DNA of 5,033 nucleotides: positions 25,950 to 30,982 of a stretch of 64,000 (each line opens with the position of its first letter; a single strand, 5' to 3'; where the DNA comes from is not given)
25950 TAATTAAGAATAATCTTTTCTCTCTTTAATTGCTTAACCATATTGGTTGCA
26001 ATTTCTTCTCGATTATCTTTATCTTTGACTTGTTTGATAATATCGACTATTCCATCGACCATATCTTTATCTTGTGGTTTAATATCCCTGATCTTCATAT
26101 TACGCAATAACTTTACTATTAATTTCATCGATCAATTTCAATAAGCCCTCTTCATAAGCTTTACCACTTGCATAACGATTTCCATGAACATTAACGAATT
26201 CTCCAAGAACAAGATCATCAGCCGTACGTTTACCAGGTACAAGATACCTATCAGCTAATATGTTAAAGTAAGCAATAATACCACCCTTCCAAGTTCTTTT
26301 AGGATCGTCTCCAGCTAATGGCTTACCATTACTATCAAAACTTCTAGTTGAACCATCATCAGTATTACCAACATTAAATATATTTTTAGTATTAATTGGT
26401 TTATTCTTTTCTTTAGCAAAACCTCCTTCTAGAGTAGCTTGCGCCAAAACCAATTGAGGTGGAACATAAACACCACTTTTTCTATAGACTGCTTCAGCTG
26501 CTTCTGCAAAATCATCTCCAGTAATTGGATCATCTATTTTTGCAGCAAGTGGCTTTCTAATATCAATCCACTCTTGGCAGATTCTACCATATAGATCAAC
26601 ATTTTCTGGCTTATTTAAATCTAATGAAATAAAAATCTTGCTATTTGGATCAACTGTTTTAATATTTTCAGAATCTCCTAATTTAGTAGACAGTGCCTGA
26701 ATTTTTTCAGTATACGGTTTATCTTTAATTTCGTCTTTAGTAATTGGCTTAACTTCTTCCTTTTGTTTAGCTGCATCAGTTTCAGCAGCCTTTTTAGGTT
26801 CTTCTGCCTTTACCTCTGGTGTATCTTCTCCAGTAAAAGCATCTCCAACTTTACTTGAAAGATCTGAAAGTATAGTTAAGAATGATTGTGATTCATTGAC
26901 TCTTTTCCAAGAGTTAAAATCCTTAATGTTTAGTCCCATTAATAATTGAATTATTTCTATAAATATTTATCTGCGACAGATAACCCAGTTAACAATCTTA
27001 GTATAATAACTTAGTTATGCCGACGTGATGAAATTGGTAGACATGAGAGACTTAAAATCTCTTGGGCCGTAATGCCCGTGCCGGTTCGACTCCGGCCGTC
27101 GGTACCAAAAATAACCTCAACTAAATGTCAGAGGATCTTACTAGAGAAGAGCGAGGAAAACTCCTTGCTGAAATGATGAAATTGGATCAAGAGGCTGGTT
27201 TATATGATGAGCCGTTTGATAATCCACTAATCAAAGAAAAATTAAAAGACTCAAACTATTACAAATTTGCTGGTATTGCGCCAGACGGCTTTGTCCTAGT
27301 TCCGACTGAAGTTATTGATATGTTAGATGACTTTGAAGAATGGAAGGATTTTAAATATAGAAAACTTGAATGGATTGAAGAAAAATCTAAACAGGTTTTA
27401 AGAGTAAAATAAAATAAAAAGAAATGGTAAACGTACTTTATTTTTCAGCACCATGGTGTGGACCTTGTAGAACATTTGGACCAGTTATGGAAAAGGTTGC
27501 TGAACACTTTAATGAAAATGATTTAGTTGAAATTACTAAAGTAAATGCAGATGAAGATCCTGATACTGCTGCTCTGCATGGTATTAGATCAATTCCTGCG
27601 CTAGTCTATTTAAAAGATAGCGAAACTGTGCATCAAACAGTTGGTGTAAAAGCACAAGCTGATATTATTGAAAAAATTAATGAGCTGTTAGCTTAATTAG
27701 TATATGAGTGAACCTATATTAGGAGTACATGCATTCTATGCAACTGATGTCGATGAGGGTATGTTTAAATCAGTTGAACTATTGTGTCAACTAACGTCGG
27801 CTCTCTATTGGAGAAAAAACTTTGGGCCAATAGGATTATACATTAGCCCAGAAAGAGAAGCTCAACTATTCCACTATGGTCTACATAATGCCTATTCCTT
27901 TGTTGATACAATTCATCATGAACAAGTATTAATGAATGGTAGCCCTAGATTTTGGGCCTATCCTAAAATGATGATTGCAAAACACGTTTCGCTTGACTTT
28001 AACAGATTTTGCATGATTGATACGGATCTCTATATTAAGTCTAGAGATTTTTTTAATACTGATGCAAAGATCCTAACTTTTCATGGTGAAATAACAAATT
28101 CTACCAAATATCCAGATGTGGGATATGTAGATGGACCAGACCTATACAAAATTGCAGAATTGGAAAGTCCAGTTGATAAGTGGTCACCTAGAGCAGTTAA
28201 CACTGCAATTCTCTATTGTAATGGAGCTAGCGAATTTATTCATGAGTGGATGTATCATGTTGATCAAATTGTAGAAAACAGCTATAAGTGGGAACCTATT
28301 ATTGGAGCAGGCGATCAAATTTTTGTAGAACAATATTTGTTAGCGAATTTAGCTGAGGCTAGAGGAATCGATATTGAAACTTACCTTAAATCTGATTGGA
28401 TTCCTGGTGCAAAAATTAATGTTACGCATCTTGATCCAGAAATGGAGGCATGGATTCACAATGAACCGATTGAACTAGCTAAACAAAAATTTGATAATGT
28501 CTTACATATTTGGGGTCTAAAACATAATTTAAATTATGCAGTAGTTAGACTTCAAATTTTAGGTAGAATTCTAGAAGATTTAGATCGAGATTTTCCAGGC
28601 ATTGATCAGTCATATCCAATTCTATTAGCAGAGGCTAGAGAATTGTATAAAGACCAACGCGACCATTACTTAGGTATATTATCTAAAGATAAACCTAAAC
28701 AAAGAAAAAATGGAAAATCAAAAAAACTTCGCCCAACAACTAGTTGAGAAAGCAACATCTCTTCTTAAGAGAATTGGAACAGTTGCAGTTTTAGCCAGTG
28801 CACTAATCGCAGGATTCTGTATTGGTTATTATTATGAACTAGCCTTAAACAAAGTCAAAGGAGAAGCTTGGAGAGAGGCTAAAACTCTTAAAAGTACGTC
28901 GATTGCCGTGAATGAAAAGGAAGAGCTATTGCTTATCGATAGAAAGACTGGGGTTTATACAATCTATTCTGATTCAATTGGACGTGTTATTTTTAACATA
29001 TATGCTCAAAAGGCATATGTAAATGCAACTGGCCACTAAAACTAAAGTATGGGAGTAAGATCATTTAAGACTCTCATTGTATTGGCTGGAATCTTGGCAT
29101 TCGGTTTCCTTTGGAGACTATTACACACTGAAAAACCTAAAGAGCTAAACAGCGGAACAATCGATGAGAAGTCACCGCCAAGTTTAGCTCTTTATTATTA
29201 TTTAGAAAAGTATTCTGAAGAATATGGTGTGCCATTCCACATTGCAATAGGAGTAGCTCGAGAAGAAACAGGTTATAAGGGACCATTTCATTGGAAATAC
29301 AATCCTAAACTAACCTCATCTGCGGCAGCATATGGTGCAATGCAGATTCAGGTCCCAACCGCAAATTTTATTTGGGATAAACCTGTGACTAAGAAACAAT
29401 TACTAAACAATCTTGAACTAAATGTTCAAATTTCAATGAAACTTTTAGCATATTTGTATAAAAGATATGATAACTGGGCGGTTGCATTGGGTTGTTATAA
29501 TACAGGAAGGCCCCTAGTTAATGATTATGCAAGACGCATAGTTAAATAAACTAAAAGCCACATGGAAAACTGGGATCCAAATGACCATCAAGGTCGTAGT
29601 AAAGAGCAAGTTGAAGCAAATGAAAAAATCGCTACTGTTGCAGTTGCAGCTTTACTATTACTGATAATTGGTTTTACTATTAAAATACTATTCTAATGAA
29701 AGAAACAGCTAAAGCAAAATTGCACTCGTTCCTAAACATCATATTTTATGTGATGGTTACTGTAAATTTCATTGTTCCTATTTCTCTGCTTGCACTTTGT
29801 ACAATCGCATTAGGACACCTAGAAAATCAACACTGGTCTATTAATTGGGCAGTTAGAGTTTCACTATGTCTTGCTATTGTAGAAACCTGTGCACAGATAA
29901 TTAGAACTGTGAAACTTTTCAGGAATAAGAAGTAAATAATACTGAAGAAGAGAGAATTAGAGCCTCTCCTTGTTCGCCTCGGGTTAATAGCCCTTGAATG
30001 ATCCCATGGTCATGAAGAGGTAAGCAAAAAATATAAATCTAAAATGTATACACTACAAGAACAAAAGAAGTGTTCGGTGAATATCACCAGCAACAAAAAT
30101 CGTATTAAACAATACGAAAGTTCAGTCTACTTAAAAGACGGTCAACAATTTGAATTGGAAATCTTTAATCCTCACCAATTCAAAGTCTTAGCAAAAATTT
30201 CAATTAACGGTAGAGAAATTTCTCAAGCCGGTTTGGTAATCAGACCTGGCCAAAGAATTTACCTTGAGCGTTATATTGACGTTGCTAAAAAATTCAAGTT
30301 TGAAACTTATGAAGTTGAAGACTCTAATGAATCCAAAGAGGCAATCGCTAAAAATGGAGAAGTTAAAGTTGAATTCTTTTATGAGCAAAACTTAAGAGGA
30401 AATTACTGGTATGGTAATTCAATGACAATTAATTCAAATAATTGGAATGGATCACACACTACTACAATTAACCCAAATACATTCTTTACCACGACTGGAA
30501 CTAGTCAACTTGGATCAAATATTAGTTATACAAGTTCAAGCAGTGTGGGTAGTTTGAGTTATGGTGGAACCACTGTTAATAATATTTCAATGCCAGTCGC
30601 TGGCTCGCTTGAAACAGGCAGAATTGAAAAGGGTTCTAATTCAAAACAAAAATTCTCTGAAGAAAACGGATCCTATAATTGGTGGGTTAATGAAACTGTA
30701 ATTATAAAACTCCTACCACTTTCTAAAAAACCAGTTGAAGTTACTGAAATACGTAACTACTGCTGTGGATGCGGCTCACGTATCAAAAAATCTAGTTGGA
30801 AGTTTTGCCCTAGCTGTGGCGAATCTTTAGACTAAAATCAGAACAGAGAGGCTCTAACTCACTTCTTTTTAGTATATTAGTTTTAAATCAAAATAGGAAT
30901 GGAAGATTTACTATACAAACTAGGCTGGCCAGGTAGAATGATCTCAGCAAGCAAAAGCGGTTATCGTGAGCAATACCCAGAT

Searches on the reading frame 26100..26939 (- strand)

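Call 40: search_protein_families(library=pfam, proteins=[window:26100-26939:-], max_evalue=0.01)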
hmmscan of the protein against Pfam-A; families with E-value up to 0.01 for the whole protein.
window:26100-26939:- (279 aa): 1 family
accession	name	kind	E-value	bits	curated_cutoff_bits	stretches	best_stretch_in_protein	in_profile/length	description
PF01832.25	Glucosaminidase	-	1.1e-06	29.8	30.2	1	147-274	3-122/123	Mannosyl-glycoprotein endo-beta-N-acetylglucosaminidase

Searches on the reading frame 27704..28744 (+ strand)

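Call 40: search_protein_families(library=pfam, proteins=[window:27704-28744:+], max_evalue=0.01)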
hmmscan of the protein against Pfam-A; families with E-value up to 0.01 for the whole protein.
window:27704-28744:+ (347 aa): 1 family
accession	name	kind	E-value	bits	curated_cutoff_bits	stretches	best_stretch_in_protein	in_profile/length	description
PF20508.3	DUF6734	-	1.2e-07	31.9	27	1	31-231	34-230/286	Family of unknown function (DUF6734)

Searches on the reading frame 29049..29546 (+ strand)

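Call 40: search_protein_families(library=pfam, proteins=[window:29049-29546:+], max_evalue=0.01)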
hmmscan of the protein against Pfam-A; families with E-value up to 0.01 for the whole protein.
window:29049-29546:+ (166 aa): 1 family
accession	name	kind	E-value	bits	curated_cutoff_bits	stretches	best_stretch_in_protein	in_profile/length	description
PF01464.25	SLT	-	5.1e-12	45.8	21.3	1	53-160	4-104/117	Transglycosylase SLT domain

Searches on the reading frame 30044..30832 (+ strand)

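Call 3: search_protein_families(library=pfam, proteins=[window:30044-30832:+], max_evalue=1)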
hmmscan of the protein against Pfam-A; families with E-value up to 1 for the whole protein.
window:30044-30832:+ (263 aa): 6 families
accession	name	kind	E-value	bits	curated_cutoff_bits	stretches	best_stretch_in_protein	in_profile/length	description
PF23455.1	DUF7129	-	0.0029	17.7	30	1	240-262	14-37/45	Domain of unknown function (DUF7129)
PF12773.13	DZR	-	0.01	16.4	27.3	1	238-259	25-45/45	Double zinc ribbon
PF13248.11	Zn_ribbon_3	-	0.019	14.8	27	1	239-260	4-24/26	zinc-ribbon domain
PF08772.16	Zn_ribbon_NOB1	-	0.027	15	24.9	1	239-260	10-31/72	Nin one binding (NOB1) Zn-ribbon like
PF13240.11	Zn_Ribbon_1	-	0.092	13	25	1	243-261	5-22/23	zinc-ribbon domain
PF14803.11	Zn_ribbon_Nudix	-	0.75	10.2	25.6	0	253-262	1-10/34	Nudix N-terminal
